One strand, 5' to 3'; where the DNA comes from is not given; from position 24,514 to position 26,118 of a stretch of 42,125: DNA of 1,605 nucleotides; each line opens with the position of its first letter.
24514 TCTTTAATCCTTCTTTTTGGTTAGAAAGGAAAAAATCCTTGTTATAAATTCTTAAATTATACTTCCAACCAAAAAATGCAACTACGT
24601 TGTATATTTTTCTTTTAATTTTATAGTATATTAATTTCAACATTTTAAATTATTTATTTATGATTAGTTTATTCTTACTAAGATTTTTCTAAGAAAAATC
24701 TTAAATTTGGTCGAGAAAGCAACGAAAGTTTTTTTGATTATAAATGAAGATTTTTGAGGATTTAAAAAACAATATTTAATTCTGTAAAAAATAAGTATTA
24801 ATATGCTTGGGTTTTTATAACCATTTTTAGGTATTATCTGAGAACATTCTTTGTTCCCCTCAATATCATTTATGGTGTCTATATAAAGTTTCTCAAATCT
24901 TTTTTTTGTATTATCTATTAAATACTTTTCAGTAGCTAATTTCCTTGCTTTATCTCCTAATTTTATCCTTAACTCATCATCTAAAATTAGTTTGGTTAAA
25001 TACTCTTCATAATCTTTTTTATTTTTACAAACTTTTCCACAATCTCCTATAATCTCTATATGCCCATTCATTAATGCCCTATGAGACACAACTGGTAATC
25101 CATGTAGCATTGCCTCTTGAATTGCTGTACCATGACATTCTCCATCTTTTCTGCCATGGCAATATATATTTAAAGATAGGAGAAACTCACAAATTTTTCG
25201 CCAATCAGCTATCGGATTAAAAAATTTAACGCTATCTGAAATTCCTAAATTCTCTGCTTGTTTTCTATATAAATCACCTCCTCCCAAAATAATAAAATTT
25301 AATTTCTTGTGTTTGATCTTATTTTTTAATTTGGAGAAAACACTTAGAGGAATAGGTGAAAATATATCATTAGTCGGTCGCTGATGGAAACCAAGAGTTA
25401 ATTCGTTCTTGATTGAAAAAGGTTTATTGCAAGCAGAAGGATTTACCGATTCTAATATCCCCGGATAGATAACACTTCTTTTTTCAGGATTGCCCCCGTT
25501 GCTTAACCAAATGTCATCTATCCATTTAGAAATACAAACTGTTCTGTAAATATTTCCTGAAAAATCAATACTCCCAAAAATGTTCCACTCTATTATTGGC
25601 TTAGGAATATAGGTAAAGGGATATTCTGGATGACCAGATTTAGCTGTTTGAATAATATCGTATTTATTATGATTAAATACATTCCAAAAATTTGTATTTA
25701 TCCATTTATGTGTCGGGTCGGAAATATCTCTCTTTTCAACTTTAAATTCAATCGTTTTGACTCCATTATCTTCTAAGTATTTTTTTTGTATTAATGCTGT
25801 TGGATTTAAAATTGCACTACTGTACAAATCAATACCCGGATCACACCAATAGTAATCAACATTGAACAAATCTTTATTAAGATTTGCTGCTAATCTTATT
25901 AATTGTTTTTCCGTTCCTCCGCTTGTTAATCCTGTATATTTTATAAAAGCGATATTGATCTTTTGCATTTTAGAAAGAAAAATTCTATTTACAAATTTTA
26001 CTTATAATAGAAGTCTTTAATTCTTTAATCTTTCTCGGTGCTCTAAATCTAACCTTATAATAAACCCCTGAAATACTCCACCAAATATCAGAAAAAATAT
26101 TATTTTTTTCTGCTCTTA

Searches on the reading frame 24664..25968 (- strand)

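Call 88: search_protein_families(library=pfam, proteins=[window:24664-25968:-], max_evalue=0.00001)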
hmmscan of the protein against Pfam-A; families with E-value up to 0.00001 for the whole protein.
window:24664-25968:- (434 aa): 2 families
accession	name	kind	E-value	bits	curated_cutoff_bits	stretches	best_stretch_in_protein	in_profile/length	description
PF00534.26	Glycos_transf_1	-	7.3e-17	61.9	26.4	1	209-343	35-171/172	Glycosyl transferases group 1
PF13692.12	Glyco_trans_1_4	-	4.7e-09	37.1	27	1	210-327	23-139/142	Glycosyl transferases group 1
